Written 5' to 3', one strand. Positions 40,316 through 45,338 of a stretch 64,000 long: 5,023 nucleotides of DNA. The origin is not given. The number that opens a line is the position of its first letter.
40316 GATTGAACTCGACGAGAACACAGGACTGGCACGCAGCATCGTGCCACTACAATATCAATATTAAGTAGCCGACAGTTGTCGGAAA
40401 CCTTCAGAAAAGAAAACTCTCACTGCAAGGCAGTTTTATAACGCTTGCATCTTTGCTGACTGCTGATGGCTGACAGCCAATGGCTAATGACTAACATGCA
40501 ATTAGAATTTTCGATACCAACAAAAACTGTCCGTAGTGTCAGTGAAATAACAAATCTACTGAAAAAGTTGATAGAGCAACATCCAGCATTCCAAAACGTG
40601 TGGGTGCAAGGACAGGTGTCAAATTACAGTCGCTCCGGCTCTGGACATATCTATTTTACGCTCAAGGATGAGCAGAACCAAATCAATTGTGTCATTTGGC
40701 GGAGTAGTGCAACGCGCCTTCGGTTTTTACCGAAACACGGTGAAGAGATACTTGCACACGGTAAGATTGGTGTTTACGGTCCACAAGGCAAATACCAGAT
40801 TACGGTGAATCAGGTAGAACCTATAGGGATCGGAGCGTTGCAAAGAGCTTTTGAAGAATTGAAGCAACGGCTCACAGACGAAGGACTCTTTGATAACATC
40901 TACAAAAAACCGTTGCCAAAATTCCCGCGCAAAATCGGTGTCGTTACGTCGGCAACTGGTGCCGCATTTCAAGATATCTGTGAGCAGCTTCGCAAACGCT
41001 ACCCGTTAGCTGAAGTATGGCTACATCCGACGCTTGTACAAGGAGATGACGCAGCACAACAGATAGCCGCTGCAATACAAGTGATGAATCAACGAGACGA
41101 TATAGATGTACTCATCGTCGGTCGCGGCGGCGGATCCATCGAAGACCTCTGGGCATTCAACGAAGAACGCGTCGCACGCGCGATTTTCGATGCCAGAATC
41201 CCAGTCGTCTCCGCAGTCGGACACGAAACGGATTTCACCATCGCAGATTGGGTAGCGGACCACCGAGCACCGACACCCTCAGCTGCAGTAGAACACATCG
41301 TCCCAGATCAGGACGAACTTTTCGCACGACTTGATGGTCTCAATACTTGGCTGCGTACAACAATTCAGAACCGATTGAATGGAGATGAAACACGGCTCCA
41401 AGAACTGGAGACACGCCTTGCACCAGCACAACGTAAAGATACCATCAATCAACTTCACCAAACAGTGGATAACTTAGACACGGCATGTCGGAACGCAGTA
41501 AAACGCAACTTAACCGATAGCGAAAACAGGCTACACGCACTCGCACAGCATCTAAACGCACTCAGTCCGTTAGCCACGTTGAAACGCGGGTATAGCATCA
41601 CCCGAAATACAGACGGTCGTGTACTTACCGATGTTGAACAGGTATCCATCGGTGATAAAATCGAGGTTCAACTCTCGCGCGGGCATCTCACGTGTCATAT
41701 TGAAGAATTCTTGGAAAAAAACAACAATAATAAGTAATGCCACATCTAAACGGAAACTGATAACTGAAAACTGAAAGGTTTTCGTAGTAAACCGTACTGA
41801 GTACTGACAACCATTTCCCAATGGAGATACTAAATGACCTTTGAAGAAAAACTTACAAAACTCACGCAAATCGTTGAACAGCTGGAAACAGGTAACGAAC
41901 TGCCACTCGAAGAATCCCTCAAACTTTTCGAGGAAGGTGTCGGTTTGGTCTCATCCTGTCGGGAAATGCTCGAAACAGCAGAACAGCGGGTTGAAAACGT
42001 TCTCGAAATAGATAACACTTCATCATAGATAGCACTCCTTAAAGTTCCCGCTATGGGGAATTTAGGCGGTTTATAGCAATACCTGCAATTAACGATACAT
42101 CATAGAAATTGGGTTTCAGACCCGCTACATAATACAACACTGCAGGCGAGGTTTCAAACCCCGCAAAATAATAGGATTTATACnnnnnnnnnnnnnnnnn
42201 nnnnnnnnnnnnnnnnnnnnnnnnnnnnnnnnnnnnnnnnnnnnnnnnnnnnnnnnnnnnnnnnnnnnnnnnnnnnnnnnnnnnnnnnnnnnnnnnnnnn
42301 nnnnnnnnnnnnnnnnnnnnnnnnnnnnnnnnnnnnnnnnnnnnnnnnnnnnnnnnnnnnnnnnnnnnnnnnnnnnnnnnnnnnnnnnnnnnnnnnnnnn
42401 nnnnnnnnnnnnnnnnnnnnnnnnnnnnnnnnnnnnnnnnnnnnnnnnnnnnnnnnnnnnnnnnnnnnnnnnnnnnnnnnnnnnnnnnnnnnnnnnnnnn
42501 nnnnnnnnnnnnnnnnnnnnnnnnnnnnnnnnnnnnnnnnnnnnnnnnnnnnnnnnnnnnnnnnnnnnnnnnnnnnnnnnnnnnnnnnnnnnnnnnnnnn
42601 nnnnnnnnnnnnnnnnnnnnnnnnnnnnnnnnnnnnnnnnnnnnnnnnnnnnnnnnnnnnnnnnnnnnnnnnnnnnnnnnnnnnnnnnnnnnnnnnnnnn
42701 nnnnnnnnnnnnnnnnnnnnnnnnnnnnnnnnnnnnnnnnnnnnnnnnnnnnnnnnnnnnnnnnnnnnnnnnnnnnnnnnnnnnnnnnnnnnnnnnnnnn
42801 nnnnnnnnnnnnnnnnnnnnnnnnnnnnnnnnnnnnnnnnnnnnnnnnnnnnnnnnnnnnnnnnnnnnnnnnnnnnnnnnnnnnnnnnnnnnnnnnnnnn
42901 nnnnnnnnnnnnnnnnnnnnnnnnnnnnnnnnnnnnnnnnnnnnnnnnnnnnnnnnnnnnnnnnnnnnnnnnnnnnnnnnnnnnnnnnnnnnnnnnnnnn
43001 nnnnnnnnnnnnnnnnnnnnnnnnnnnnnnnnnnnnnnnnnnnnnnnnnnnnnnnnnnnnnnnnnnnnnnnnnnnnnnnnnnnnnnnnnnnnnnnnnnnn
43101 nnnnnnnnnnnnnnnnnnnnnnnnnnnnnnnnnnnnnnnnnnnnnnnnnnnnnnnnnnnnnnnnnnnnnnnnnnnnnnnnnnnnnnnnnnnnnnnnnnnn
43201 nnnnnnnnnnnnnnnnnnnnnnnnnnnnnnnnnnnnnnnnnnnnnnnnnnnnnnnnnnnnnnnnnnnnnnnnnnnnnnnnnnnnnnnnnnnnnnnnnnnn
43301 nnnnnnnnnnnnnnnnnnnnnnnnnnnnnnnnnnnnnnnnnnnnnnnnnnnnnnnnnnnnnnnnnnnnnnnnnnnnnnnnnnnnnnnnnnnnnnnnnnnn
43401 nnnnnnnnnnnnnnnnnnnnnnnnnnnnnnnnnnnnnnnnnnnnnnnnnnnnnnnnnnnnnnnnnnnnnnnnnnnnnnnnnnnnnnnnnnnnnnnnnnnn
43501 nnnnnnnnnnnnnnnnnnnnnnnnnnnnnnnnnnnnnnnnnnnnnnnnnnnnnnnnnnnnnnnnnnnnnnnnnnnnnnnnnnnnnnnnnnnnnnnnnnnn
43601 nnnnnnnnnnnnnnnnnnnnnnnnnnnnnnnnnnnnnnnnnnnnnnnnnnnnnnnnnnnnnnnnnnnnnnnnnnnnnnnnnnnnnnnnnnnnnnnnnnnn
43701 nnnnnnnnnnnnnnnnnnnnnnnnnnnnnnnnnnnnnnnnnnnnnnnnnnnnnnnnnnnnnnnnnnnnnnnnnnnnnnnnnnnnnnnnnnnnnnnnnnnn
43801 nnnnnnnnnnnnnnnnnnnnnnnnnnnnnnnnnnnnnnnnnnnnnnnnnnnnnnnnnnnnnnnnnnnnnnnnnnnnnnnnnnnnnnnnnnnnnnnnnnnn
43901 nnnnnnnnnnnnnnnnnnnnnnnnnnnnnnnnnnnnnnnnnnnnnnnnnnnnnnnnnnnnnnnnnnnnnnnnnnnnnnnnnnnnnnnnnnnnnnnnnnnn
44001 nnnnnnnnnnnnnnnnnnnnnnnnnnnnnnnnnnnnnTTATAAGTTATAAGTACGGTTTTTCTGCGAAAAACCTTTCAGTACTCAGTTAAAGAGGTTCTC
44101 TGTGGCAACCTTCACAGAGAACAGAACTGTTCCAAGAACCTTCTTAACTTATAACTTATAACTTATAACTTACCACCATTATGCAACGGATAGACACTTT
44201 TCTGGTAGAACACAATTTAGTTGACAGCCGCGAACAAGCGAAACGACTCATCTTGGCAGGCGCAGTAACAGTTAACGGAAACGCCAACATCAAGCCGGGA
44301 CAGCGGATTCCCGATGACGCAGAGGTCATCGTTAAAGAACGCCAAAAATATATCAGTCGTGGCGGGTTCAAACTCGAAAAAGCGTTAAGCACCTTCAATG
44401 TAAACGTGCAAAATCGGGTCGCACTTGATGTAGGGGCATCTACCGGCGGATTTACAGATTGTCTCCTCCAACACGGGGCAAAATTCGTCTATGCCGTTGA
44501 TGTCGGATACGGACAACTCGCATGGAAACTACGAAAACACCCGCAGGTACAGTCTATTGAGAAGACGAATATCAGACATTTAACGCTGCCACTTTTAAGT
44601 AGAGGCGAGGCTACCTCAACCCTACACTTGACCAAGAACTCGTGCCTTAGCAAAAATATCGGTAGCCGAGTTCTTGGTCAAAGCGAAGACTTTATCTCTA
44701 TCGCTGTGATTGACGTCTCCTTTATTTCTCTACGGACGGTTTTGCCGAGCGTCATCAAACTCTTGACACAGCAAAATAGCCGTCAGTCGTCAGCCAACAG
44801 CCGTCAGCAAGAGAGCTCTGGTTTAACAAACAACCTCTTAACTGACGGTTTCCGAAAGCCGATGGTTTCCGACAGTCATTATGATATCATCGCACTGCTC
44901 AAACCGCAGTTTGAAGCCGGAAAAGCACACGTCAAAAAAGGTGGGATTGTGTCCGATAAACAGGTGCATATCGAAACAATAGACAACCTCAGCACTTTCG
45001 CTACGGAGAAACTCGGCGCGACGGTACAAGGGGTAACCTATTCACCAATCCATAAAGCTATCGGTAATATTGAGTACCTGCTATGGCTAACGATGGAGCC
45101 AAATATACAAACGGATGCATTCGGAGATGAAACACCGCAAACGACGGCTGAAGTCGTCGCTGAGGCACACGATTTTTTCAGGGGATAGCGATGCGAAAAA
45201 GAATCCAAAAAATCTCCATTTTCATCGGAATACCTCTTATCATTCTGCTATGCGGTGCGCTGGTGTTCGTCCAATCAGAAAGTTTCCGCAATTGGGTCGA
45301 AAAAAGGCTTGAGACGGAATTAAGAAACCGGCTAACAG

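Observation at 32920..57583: Small hairpin module with invariant flanks and a covarying stem (8 copies, 6 different stems)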

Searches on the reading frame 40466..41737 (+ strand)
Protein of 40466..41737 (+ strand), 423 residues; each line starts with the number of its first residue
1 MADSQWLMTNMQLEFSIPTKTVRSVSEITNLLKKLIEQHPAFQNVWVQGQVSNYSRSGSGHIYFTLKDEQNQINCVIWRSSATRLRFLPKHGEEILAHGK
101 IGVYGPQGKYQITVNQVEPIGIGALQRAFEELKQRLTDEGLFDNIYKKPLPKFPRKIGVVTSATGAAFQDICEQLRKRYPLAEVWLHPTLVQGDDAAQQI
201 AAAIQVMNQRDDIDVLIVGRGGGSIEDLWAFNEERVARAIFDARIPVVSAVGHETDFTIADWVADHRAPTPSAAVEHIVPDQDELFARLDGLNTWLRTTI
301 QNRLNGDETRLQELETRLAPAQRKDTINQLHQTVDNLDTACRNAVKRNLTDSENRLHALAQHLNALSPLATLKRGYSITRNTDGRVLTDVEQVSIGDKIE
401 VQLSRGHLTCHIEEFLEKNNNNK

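Call 15: search_protein_families(library=pfam, proteins=[window:40466-41737:+])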
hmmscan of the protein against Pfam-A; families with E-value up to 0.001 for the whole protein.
window:40466-41737:+ (423 aa): 3 families
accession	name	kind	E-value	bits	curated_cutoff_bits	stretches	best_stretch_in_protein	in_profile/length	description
PF02601.20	Exonuc_VII_L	-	1.7e-101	340.3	35.9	2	141-338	1-196/315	Exonuclease VII, large subunit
PF13742.12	tRNA_anti_2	-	9.9e-31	106.3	27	1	24-118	2-95/95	OB-fold nucleic acid binding domain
PF01336.31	tRNA_anti-codon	-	1.6e-16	60.4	27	1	45-120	1-75/75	OB-fold nucleic acid binding domain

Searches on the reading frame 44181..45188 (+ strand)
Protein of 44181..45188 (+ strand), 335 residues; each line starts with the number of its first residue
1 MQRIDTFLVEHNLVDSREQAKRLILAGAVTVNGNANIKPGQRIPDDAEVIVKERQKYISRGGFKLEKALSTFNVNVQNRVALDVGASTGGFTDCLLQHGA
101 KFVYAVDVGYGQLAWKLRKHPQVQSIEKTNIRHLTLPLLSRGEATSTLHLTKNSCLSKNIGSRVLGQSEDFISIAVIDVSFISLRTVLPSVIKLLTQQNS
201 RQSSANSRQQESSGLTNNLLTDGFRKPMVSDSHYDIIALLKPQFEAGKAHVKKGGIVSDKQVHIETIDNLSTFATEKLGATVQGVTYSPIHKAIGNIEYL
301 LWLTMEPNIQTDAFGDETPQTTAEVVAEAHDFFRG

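Call 15: search_protein_families(library=pfam, proteins=[window:44181-45188:+])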
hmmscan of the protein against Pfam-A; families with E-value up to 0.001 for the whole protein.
window:44181-45188:+ (335 aa): 3 families
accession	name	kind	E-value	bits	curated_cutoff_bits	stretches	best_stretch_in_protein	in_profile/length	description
PF01728.25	FtsJ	-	7.1e-38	130.8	24.1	1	57-303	1-179/181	FtsJ-like methyltransferase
PF01479.30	S4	-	2.4e-09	37.2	22.8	1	2-43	1-42/48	S4 domain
PF22421.1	SYY_C-terminal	-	0.0001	22.5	27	1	4-35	21-52/83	Tyrosine--tRNA ligase SYY-like C-terminal domain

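Call 77: search_solved_structures(query=window:44181-45185:+, show_alignments=1)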
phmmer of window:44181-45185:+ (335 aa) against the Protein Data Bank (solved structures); distinct sequences matched with E-value up to 0.001: 5.
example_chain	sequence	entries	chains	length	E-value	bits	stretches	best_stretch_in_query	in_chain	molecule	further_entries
3hp7_A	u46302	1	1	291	4.7e-58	200.1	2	2-134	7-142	Hemolysin, putative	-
7s0s_B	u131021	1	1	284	1.6e-45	159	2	3-136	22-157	16S/23S rRNA (Cytidine-2'-O)-methyltransferase TlyA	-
3opn_A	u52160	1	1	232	5.2e-43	150.7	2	52-144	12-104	putative hemolysin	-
5ks2_A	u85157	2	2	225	4.9e-37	131.1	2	53-136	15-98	16S/23S rRNA (cytidine-2'-O)-methyltransferase TlyA | Cytotoxin / haemolysin homologue TlyA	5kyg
5eov_A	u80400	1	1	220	1.2e-35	126.6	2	59-136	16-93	16S/23S rRNA (cytidine-2'-O)-methyltransferase TlyA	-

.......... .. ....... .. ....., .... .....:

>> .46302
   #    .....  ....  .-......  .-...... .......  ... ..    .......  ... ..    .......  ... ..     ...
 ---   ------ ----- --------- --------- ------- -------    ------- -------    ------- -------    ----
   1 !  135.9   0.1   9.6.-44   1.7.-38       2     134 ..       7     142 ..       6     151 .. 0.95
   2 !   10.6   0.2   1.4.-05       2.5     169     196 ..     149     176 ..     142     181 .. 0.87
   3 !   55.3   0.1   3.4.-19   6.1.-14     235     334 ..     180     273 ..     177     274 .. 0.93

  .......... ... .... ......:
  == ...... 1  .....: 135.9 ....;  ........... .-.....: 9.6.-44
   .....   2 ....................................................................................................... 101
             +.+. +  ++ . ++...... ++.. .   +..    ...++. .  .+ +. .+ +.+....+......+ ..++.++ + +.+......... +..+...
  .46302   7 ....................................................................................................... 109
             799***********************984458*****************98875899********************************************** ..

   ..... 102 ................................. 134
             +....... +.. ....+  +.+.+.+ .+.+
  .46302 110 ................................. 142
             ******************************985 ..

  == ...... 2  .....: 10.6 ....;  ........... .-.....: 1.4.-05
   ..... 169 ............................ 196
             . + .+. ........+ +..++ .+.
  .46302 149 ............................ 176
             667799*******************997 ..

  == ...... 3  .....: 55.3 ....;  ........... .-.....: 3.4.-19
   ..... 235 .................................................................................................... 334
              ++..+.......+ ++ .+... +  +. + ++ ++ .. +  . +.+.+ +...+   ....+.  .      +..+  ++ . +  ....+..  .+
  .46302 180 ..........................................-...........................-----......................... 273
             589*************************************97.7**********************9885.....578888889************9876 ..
